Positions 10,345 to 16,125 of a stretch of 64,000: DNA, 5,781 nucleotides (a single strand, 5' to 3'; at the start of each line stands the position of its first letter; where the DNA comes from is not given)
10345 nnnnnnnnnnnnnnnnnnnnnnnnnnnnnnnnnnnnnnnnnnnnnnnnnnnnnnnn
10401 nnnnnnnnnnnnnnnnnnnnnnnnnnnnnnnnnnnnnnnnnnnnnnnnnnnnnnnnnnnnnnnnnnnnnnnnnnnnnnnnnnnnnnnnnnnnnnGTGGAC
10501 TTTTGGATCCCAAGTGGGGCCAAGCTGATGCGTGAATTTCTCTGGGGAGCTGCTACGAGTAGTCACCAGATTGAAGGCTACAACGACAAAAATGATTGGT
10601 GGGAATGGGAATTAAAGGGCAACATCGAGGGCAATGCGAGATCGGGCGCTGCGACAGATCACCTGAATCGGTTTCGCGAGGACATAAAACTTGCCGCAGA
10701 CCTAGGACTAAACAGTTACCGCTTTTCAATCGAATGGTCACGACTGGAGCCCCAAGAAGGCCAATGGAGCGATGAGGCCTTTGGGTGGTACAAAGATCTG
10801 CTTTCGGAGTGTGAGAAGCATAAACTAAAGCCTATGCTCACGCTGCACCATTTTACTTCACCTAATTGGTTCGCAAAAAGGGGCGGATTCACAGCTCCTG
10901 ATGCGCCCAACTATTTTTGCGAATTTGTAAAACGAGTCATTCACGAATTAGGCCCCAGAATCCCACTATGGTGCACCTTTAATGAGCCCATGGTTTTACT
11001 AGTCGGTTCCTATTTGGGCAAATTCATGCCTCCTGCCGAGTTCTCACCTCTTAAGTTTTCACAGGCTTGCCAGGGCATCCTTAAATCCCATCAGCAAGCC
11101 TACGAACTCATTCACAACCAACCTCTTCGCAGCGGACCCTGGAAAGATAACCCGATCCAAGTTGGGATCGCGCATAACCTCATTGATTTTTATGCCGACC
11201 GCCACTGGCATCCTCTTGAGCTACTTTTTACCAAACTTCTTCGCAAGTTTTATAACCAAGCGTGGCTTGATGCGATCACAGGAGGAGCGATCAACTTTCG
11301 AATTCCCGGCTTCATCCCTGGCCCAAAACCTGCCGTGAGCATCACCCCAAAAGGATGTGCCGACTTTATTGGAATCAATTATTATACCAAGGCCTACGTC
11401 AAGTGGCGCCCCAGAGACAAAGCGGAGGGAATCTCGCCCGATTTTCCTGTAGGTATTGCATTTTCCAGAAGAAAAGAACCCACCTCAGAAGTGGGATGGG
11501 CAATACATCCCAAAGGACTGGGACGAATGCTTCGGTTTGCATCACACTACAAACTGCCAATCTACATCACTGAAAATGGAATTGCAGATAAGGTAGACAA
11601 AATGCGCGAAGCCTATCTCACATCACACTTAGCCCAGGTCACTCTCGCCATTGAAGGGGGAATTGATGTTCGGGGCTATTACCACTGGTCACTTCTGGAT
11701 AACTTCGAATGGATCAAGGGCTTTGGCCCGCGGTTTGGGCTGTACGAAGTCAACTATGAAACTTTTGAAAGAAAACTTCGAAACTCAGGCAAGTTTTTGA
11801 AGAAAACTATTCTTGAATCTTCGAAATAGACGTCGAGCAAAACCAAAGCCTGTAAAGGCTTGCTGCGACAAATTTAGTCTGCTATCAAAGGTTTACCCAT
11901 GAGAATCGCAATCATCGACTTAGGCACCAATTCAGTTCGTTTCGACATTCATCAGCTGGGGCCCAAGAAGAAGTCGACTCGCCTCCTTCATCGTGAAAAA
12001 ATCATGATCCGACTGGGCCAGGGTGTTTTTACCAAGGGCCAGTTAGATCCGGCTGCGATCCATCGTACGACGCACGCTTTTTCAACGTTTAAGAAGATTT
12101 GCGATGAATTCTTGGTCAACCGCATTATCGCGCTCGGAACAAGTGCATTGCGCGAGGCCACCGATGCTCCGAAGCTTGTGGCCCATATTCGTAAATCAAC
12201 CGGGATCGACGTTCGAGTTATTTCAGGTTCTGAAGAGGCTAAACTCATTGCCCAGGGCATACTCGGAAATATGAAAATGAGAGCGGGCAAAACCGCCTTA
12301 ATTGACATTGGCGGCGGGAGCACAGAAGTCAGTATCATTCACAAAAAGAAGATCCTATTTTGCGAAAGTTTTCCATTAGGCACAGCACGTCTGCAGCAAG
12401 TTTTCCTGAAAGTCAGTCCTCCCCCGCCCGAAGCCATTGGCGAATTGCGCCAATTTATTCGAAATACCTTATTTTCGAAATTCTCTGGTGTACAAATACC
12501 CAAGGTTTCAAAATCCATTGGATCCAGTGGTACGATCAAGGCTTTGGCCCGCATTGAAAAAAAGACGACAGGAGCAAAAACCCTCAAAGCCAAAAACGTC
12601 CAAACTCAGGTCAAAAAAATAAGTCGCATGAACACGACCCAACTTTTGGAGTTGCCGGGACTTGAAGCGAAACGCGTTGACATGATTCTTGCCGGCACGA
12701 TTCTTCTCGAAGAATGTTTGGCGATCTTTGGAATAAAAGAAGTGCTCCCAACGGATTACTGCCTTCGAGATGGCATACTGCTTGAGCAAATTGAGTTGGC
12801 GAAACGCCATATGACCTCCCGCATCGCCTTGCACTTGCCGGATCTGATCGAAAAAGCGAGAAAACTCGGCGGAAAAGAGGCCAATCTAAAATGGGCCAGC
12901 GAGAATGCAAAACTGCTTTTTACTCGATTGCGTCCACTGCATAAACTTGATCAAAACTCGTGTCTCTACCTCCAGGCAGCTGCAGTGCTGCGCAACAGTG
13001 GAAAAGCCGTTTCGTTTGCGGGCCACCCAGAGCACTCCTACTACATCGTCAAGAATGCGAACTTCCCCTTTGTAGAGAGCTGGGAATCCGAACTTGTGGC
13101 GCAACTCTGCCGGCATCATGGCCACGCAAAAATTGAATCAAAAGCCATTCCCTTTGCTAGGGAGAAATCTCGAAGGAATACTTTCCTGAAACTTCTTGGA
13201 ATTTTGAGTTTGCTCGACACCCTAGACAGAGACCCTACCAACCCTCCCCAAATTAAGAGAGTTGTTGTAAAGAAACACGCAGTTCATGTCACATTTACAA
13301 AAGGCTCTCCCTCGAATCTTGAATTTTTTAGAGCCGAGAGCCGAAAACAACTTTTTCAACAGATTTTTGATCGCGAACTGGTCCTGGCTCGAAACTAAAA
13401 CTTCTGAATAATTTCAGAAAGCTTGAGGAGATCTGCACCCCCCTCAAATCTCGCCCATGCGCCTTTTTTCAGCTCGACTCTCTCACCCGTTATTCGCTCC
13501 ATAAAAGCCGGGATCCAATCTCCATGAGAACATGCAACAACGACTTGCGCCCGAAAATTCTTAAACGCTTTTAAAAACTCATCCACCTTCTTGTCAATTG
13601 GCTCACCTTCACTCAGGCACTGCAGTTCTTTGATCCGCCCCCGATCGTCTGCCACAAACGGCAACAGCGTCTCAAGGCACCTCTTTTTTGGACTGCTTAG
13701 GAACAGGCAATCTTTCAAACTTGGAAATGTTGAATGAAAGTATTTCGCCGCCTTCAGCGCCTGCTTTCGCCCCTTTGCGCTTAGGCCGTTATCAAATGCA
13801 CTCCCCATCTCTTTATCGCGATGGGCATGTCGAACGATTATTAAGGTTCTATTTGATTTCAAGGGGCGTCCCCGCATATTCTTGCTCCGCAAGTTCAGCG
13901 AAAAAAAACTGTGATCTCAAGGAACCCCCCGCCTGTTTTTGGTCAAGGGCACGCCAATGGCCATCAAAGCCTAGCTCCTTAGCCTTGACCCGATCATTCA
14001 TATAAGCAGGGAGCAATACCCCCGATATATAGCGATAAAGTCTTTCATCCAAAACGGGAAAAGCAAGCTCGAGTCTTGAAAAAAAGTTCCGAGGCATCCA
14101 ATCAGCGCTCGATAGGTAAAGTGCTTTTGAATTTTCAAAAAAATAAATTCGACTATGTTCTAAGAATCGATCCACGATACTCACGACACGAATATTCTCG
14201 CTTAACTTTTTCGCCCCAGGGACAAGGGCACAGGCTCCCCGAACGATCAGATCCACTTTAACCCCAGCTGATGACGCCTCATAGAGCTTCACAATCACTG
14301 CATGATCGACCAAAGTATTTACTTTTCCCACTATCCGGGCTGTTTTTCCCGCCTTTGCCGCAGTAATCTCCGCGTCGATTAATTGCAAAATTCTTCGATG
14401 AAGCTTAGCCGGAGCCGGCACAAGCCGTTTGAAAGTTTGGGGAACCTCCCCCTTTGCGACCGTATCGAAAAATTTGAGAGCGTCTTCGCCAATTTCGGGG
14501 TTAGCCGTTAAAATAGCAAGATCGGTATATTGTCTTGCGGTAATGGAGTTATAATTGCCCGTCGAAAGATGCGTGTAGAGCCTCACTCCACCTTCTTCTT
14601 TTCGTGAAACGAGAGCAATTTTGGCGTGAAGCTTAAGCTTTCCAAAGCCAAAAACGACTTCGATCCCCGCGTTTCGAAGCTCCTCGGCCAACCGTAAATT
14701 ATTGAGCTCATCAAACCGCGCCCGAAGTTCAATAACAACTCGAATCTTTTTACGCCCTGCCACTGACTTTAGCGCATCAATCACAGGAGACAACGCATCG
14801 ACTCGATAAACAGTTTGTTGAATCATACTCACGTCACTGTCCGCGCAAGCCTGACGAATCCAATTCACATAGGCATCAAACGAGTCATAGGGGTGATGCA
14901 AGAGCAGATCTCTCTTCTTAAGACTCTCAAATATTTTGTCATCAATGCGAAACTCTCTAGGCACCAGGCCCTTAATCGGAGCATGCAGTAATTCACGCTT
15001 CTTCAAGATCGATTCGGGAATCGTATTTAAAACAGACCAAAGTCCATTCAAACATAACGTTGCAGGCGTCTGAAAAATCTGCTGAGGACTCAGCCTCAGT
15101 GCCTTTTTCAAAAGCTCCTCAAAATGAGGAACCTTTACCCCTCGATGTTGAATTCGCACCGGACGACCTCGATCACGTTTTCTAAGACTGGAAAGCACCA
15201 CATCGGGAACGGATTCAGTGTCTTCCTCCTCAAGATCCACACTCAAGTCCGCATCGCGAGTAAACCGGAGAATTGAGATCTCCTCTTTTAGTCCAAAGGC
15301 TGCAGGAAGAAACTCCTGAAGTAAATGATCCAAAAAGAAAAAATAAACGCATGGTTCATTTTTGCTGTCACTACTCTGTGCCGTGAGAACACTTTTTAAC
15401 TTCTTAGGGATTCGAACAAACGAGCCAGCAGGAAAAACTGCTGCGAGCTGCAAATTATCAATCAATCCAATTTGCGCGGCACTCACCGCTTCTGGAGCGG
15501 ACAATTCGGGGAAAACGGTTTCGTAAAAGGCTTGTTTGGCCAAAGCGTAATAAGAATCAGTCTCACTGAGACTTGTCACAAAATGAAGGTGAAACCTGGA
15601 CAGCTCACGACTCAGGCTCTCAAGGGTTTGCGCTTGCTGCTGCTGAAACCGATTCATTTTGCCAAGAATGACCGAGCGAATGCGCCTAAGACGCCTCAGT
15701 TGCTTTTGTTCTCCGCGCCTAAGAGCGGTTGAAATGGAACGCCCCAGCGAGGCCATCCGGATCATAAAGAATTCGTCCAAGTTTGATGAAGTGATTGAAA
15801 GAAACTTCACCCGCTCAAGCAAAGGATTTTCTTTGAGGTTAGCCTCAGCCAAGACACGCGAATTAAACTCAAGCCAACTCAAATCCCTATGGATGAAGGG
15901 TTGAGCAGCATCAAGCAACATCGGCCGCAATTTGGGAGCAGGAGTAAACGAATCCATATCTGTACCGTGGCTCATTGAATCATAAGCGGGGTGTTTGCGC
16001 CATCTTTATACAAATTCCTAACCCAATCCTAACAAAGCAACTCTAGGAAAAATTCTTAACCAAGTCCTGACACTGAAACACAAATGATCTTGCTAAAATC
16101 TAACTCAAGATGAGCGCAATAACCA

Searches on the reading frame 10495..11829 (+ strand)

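Call 19: search_protein_families(library=pfam, proteins=[window:10495-11829:+], max_evalue=0.00001)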
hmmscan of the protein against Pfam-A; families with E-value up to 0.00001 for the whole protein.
window:10495-11829:+ (444 aa): 1 family
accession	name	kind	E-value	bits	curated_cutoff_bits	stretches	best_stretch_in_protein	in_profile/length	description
PF00232.24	Glyco_hydro_1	-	3.5e-82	276.7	22.6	1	11-439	5-448/453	Glycosyl hydrolase family 1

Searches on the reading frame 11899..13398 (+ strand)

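Call 19: search_protein_families(library=pfam, proteins=[window:11899-13398:+], max_evalue=0.00001)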
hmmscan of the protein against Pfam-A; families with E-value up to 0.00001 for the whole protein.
window:11899-13398:+ (499 aa): 2 families
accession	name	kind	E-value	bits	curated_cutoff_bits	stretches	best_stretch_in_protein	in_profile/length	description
PF02541.22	Ppx-GppA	-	1.8e-60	205.3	27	1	27-298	10-282/285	Ppx/GppA phosphatase family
PF21447.3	Ppx-GppA_III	-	9.3e-13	48.8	27.3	1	335-461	25-153/177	Ppx/GppA phosphatase, domain III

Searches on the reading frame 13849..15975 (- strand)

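Call 19: search_protein_families(library=pfam, proteins=[window:13849-15975:-], max_evalue=0.00001)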
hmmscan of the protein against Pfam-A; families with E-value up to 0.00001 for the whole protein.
window:13849-15975:- (708 aa): 5 families
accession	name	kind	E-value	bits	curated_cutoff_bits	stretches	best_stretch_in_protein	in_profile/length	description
PF17941.7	PP_kinase_C_1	-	1.2e-58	197.9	25.7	1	347-508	1-163/167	Polyphosphate kinase C-terminal domain 1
PF13090.12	PP_kinase_C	-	2.5e-55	187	25.8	1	518-689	1-172/172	Polyphosphate kinase C-terminal domain 2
PF13089.11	PP_kinase_N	-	1.2e-28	100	23.8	1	27-132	1-106/107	Polyphosphate kinase N-terminal domain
PF02503.22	PP_kinase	-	3.2e-17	63.3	31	1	146-314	6-182/183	Polyphosphate kinase middle domain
PF13091.12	PLDc_2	-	7e-09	36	27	0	552-648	16-122/132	PLD-like domain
